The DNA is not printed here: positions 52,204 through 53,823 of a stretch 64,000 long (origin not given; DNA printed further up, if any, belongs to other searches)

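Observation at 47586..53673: GtrB/ArnC-like Und-P-sugar synthase together with a GT-C-like polytopic membrane protein: likely periplasmic glycosylation branch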

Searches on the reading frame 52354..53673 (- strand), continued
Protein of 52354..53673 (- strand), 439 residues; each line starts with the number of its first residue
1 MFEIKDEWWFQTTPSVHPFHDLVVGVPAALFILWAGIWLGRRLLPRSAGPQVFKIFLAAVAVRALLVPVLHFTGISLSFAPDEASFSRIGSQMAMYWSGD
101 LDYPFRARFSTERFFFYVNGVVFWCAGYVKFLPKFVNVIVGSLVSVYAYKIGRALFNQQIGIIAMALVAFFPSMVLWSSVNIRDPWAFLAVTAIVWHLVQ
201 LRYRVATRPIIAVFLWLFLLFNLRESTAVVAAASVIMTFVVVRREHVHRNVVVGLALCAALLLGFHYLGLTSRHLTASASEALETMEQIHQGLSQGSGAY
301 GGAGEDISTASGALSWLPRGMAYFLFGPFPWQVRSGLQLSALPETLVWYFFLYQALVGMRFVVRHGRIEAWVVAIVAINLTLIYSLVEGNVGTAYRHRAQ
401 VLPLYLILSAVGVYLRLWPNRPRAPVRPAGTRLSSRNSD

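Call 50: search_protein_representatives(alignment_id=A1)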
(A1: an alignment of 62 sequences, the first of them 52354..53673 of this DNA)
Query: 62 sequences, 444 profile positions. Proteins with E-value up to 0.001 (for the whole library): 28829; up to 1e-10: 8506; up to 1e-30: 2082. The best 150 are listed.
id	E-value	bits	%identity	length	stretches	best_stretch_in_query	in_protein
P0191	5.8e-144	496.5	-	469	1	5-434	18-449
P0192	2.2e-140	484.7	-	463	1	5-434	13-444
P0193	1.5e-138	478.7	-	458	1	6-434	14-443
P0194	2.9e-138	477.7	-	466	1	6-429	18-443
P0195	5.5e-137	473.5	-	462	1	7-434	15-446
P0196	6.7e-137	473.2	-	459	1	5-436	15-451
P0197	1.4e-136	472.2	-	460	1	6-435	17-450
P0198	1.4e-135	468.9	-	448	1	6-426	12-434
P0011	1.4e-135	468.9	-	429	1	23-420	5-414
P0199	1.7e-134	465.3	-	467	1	1-435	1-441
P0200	2.5e-132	458.2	-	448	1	5-431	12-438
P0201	1.2e-129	449.3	-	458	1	1-430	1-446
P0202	3.0e-129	448.0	-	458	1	11-424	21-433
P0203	5.4e-128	443.9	-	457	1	6-431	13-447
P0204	5.4e-127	440.6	-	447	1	6-435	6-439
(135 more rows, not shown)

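Call 55: find_related_loci(query=A1, collection=genome_contigs, flank=10000)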
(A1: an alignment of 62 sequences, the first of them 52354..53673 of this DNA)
Query A1 (439 aa) in genome_contigs; peptide patterns used: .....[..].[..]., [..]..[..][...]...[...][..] (x = any residue, [..] = any of these).
598 stretches matched a pattern (row limit reached: there are more); 550 encode a relative of the query (tblastn E <= 1e-3); the best 80 are kept; 80 distinct loci.
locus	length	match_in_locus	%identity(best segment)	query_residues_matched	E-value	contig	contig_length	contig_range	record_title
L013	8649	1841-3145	65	1-436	3e-178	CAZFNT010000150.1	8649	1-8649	MAG TPA_asm: uncultured Gemmatimonadota bacterium isolate SRP308112_co1_6 genome assembly, contig: NODE_15742_length_864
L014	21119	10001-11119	35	52-424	2e-62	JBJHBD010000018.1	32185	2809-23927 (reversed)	MAG: Gemmatimonadota bacterium isolate SF2967_J5348.semibin_refined.118 NODE_1452_length_32185_cov_1.634756, whole genom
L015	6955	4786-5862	32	54-416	2e-61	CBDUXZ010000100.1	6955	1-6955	MAG TPA_asm: uncultured bacterium isolate SRR22302371_concoct_58 genome assembly, contig: ERZ26661859.10044, whole genom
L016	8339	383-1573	34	28-426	1e-59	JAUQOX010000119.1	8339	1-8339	MAG: Gemmatimonadota bacterium isolate BF4.bins.9.201808 NODE_11834_length_8339_cov_1.562957, whole genome shotgun seque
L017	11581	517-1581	35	57-415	5e-59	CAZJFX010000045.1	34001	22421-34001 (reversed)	MAG TPA_asm: uncultured Gemmatimonadaceae bacterium isolate SRP214966_co5_389 genome assembly, contig: NODE_770_length_3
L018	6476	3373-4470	34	55-424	6e-58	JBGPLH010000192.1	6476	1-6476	MAG: Thermodesulfobacteriota bacterium isolate OBJ_0618_7090110_267 k141_5444493_length_6476_cov_15.8567, whole genome s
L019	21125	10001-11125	33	52-437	2e-56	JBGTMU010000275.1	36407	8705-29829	MAG: Longimicrobiales bacterium isolate JTS-RE371 k141_371391, whole genome shotgun sequence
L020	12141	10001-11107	36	41-412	3e-56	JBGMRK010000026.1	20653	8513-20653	MAG: Longimicrobiales bacterium isolate N04_metabat2_bin.26 NODE_754_length_20653_cov_14.815710, whole genome shotgun se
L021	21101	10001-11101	32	46-413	3e-55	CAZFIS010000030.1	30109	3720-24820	MAG TPA_asm: uncultured Gemmatimonadaceae bacterium isolate binchicken_co224_54 genome assembly, contig: NODE_1264_lengt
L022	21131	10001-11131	34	52-421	5e-55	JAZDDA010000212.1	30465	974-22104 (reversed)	MAG: Gemmatimonadota bacterium isolate LQ108M_Bin_25 LQ108M_Bin_25_scaffold_213, whole genome shotgun sequence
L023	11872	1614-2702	34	51-416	4e-55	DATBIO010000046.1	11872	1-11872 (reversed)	MAG TPA_asm: Vicinamibacteria bacterium isolate SMAG_U3896 k141_1145170, whole genome shotgun sequence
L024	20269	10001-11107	34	41-412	1e-54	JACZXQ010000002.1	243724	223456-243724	MAG: Gemmatimonadetes bacterium isolate B23T3L8 B23T3L8_NODE3, whole genome shotgun sequence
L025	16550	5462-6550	36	55-424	1e-53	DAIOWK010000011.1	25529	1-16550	MAG TPA_asm: Myxococcota bacterium isolate CTOTU28693 NODE_861_length_25529_cov_5.415129, whole genome shotgun sequence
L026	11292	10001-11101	35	49-416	1e-53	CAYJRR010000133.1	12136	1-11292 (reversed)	MAG TPA_asm: uncultured bacterium isolate ERP125453_co1_442 genome assembly, contig: NODE_5872_length_12136_cov_5.164804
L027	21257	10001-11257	31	10-439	1e-53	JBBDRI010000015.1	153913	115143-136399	MAG: Gemmatimonadota bacterium isolate LejiaC_65_21 Lejia_C_190_length_153913_cov_13, whole genome shotgun sequence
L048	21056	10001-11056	34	61-413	3e-49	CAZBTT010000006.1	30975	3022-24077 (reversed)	MAG TPA_asm: uncultured Acidobacteriota bacterium isolate SRP302447_co4_91 genome assembly, contig: NODE_3911_length_309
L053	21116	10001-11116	33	44-413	6e-48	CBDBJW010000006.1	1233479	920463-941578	MAG: Longimicrobiales bacterium isolate 57323707-b78b-48dd-9f05-8cd68fe8b88b genome assembly, contig: contig_6, whole ge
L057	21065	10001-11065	35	79-438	4e-47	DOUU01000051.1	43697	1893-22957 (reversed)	MAG TPA_asm: Deltaproteobacteria bacterium isolate UBA9160 contig_25608, whole genome shotgun sequence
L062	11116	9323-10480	33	58-438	2e-46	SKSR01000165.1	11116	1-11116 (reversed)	MAG: Gemmatimonadetes bacterium isolate CSSed162cmA_526 CSSed16-2cmA-20359, whole genome shotgun sequence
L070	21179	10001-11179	29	52-438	1e-44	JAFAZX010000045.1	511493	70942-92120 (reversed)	MAG: Acidobacteriota bacterium isolate CP_BM_RX_R9_16 BM_RX_R9_k147_4434569, whole genome shotgun sequence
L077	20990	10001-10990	32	79-410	1e-43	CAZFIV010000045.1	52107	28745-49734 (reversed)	MAG TPA_asm: uncultured Myxococcales bacterium isolate SRP128890_co1_208 genome assembly, contig: NODE_1118_length_52107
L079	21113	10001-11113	30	52-415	3e-43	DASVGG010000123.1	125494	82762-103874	MAG TPA_asm: Pyrinomonadaceae bacterium isolate SMAG_U2109 k141_950614, whole genome shotgun sequence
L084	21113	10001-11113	30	52-415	3e-42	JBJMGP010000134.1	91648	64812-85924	MAG: Pyrinomonadaceae bacterium isolate H1_16_all_fractions_metab_conc_65_66_15 k255_3510357, whole genome shotgun seque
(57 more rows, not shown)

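Call 60: search_protein_families(library=pfam, proteins=[L019:8553-9803:+, L020:8494-9858:+, L022:8436-9821:+, L025:3225-5282:+, L048:11185-13020:+, L053:8439-9857:+, L057:7440-9749:+, L062:7693-9114:+, L015:1964-4588:+, L077:11014-13515:+], max_evalue=0.01)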
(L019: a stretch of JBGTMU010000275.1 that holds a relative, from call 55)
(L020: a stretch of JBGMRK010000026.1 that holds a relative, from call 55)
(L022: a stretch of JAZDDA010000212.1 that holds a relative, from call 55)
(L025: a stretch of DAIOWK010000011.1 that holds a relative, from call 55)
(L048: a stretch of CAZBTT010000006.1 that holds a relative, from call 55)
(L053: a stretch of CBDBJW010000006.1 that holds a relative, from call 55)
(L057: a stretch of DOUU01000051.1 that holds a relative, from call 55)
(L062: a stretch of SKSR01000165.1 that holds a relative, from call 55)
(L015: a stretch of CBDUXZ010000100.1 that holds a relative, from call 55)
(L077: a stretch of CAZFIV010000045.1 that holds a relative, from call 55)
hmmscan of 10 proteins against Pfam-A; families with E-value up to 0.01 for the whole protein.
L019:8553-9803:+ (416 aa): 1 family
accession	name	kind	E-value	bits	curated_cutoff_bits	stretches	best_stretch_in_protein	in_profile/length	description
PF04932.20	Wzy_C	-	1.9e-09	37.9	31.7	1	230-349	6-148/149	O-Antigen ligase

L020:8494-9858:+ (454 aa): 1 family
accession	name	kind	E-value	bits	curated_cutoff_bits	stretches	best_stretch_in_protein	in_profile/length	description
PF04932.20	Wzy_C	-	6.7e-11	42.6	31.7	1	229-372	3-148/149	O-Antigen ligase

L022:8436-9821:+ (461 aa): 1 family
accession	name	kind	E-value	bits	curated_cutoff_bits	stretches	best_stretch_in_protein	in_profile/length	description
PF04932.20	Wzy_C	-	1e-12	48.6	31.7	1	248-389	7-148/149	O-Antigen ligase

L025:3225-5282:+ (685 aa): 4 families
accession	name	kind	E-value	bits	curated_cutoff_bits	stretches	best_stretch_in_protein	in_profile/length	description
PF04932.20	Wzy_C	-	2.8e-12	47.1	31.7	1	181-319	3-147/149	O-Antigen ligase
PF14559.12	TPR_19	-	5.4e-08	33.5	25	2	511-564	5-58/68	Tetratricopeptide repeat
PF13371.12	TPR_9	-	0.00039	20.8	35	1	580-632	19-70/73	Tetratricopeptide repeat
PF07719.23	TPR_2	-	0.00078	19.8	27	0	533-563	3-33/34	Tetratricopeptide repeat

L048:11185-13020:+ (611 aa): 7 families
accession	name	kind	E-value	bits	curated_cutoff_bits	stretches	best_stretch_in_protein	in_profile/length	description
PF04932.20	Wzy_C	-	2.3e-16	60.4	31.7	1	205-350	6-149/149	O-Antigen ligase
PF14559.12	TPR_19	-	1e-08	35.8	25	1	534-592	4-62/68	Tetratricopeptide repeat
PF07719.23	TPR_2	-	0.00017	21.9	27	1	525-554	5-34/34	Tetratricopeptide repeat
PF23914.1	TPR_CcmH_CycH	-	0.00023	21.5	42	1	527-572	56-101/158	Cytochrome c-type biogenesis protein H TPR domain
PF13428.12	TPR_14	-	0.001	20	23.5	0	559-592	5-38/44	Tetratricopeptide repeat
PF13432.12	TPR_16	-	0.0021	18.9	32.7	0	498-553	8-63/65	Tetratricopeptide repeat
PF25060.1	ARM_TT21_2nd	-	0.0034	17.3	27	1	502-564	203-265/270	Tetratricopeptide repeat protein 21 second ARM domain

L053:8439-9857:+ (472 aa): 1 family
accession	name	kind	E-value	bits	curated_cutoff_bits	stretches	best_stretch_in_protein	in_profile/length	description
PF04932.20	Wzy_C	-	6.6e-14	52.4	31.7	1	237-384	1-148/149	O-Antigen ligase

L057:7440-9749:+ (769 aa): 3 families
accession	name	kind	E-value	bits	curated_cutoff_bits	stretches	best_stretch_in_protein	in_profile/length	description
PF04932.20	Wzy_C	-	6.9e-12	45.8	31.7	1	261-399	3-147/149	O-Antigen ligase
PF07719.23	TPR_2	-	0.00015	22.1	27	0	612-642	3-33/34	Tetratricopeptide repeat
PF13371.12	TPR_9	-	0.00023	21.5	35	1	663-710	23-70/73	Tetratricopeptide repeat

L062:7693-9114:+ (473 aa): 1 family
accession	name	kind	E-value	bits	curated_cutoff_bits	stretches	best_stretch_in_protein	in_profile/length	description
PF04932.20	Wzy_C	-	6.6e-08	32.9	31.7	1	261-393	4-148/149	O-Antigen ligase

L015:1964-4588:+ (874 aa): 17 families
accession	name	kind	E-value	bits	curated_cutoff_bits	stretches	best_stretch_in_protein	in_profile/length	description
PF14559.12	TPR_19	-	1.6e-20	73.7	25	3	768-827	3-62/68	Tetratricopeptide repeat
PF13428.12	TPR_14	-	2e-19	68.6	23.5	2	826-867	3-44/44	Tetratricopeptide repeat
PF13431.12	TPR_17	-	1.1e-18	66.3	24.4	0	643-674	2-33/34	Tetratricopeptide repeat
PF07719.23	TPR_2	-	2.4e-17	62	27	0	829-857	6-34/34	Tetratricopeptide repeat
PF04932.20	Wzy_C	-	9.2e-17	61.6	31.7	1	193-335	2-142/149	O-Antigen ligase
PF13432.12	TPR_16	-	5.6e-16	59.1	32.7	4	727-787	2-62/65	Tetratricopeptide repeat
PF23914.1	TPR_CcmH_CycH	-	2e-11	44.4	42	2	661-755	57-154/158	Cytochrome c-type biogenesis protein H TPR domain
PF13181.12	TPR_8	-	2e-10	40.4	25.7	0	621-651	2-32/34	Tetratricopeptide repeat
PF00515.34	TPR_1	-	8.3e-09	35.3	27.8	0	654-680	1-27/34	Tetratricopeptide repeat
PF12895.13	ANAPC3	-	6.9e-08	33.1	27.2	0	748-802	15-68/82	Anaphase-promoting complex, cyclosome, subunit 3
PF13424.12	TPR_12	-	9.8e-07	29.3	30.1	0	625-685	8-76/77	Tetratricopeptide repeat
PF13174.12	TPR_6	-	5.3e-06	27.2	26.3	0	762-788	6-32/33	Tetratricopeptide repeat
PF13176.12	TPR_7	-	1.4e-05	25.3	27.9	0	760-786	3-29/36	Tetratricopeptide repeat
PF13414.12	TPR_11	-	5.5e-05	23.2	26.8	0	633-668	7-42/42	TPR repeat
PF13371.12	TPR_9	-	0.0034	17.8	35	0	733-777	6-50/73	Tetratricopeptide repeat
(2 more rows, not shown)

L077:11014-13515:+ (833 aa): 4 families
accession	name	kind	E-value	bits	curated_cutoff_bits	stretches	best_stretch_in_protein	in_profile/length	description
PF14559.12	TPR_19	-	5.8e-07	30.2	25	1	757-819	4-66/68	Tetratricopeptide repeat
PF04932.20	Wzy_C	-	0.0049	17.1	31.7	1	226-376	2-147/149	O-Antigen ligase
PF13428.12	TPR_14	-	0.0092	17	23.5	1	746-787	3-44/44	Tetratricopeptide repeat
PF13432.12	TPR_16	-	0.0096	16.8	32.7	1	748-810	1-63/65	Tetratricopeptide repeat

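Call 61: find_encoding_contigs(protein=P0061, flank=10000, max_places=1)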
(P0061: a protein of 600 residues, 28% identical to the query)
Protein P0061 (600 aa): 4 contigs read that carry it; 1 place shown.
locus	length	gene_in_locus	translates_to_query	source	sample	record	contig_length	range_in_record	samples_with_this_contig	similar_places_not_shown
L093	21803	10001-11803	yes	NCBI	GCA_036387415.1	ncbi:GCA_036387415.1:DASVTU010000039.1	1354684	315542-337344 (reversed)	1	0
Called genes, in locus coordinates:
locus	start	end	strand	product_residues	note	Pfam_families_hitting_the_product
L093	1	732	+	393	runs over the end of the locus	PF01041:DegT_DnrJ_EryC1, PF01212:Beta_elim_lyase (weak)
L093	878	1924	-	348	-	PF01370:Epimerase, PF04321:RmlD_sub_bind (weak), PF16363:GDP_Man_Dehyd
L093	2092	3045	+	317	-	PF01073:3Beta_HSD (faint), PF01370:Epimerase, PF16363:GDP_Man_Dehyd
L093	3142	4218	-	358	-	PF01370:Epimerase, PF04321:RmlD_sub_bind, PF08659:KR (faint), PF16363:GDP_Man_Dehyd, PF07993:NAD_binding_4 (weak)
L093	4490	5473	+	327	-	PF00535:Glycos_transf_2, PF13641:Glyco_tranf_2_3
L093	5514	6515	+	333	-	PF00535:Glycos_transf_2, PF10111:Glyco_tranf_2_2 (weak), PF13641:Glyco_tranf_2_3 (weak)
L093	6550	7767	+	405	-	PF13439:Glyco_transf_4, PF13579:Glyco_trans_4_4, PF13692:Glyco_trans_1_4 (weak)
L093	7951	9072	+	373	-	PF13692:Glyco_trans_1_4, PF13524:Glyco_trans_1_2, PF00534:Glycos_transf_1 (weak)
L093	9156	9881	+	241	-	-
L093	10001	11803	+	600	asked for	PF13231:PMT_2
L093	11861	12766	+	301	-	-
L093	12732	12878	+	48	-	-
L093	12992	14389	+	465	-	PF13231:PMT_2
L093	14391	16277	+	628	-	PF13522:GATase_6, PF13537:GATase_7, PF12481:DUF3700 (weak), PF00733:Asn_synthase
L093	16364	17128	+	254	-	PF00483:NTP_transferase, PF12804:NTP_transf_3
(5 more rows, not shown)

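Call 65: search_protein_families(library=pfam, proteins=[P0047, P0049], max_evalue=0.01)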
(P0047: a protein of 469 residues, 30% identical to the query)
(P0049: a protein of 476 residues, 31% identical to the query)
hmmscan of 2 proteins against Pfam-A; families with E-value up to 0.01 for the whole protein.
P0047 (469 aa): 2 families
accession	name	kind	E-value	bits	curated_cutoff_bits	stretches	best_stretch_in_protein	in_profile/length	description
PF13231.12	PMT_2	-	1.4e-11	45.3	26.1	1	114-254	6-145/160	Dolichyl-phosphate-mannose-protein mannosyltransferase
PF02366.24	PMT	-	2.4e-05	24.5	22.7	1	121-202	71-155/245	Dolichyl-phosphate-mannose-protein mannosyltransferase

P0049 (476 aa): 2 families
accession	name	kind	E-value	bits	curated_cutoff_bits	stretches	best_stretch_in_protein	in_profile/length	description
PF13231.12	PMT_2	-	1.8e-09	38.5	26.1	1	120-265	8-151/160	Dolichyl-phosphate-mannose-protein mannosyltransferase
PF02366.24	PMT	-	9.2e-06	25.8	22.7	1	129-224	78-173/245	Dolichyl-phosphate-mannose-protein mannosyltransferase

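Call 74: fold_search(model_id=the predicted structure, library=pdb)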
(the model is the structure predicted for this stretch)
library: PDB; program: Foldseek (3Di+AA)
matches with E <= 10: 270; with E <= 0.001: 2
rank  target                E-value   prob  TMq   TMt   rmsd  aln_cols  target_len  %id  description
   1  7e9s_A                1.2e-04  1.00  0.37  0.21  15.9       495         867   14  Archaeal oligosaccharyltransferase AglB from Archaeoglobus fulgidus in complex with an inhibitory peptide and a dolich (released 2021-09-08)
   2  3wak                  3.5e-04  1.00  0.49  0.27  13.3       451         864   14  Crystal structure of the Archaeoglobus fulgidus oligosaccharyltransferase (O29867_ARCFU) in the apo form (released 2013-10-30)
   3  5gmy_A                1.4e-03  1.00  0.38  0.22  15.6       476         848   14  Crystal structure of the Archaeoglobus fulgidus oligosaccharyltransferase (O29867_ARCFU) tethered with an acceptor pep (released 2017-02-01)
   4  8b6l_I                2.1e-03  1.00  0.46  0.32  13.4       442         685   12  Subtomogram average of the human Sec61-TRAP-OSTA-translocon (released 2022-12-07)
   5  3waj                  3.4e-03  1.00  0.40  0.23  12.8       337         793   17  Crystal structure of the Archaeoglobus fulgidus oligosaccharyltransferase (O29867_ARCFU) complex with Zn and sulfate (released 2013-10-30)
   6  5f15                  4.6e-03  1.00  0.48  0.40   7.7       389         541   16  Crystal Structure of ArnT from Cupriavidus metallidurans bound to Undecaprenyl phosphate (released 2016-02-17)
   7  6s7t_A                7.0e-03  1.00  0.47  0.31  13.5       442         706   13  Cryo-EM structure of human oligosaccharyltransferase complex OST-B (released 2019-12-18)
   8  9n9j_I                7.6e-03  1.00  0.45  0.30  13.6       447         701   11  Structure of a GRP94 folding intermediate engaged with a CCDC134- and FKBP11-bound secretory translocon (released 2025-11-19)
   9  6gxc_A                1.2e-02  1.00  0.47  0.31  12.9       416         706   10  Bacterial oligosaccharyltransferase PglB in complex with an inhibitory peptide and a reactive lipid-linked oligosaccha (released 2018-11-14)
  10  7tpg_B                1.6e-02  0.98  0.28  0.30  17.8       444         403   15  Single-Particle Cryo-EM Structure of the WaaL O-antigen ligase in its ligand bound state (released 2022-04-06)
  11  6s7o_A                2.3e-02  1.00  0.39  0.28  15.5       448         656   11  Cryo-EM structure of human oligosaccharyltransferase complex OST-A (released 2019-12-18)
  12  8pn9_A                2.8e-02  1.00  0.38  0.28  13.7       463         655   11  Structure of human oligosaccharyltransferase OST-A complex bound to NGI-1 (released 2024-05-08)
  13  6ftg_5                3.0e-02  1.00  0.45  0.33  15.3       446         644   11  Subtomogram average of OST-containing ribosome-translocon complexes from canine rough microsomal membranes (released 2018-03-21)
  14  5ogl_A                5.2e-02  1.00  0.46  0.31  10.7       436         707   12  Structure of bacterial oligosaccharyltransferase PglB in complex with an acceptor peptide and an lipid-linked oligosac (released 2017-10-25)
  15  8age_A                6.0e-02  1.00  0.41  0.29  14.8       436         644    9  Structure of yeast oligosaccharylransferase complex with acceptor peptide bound (released 2022-12-07)
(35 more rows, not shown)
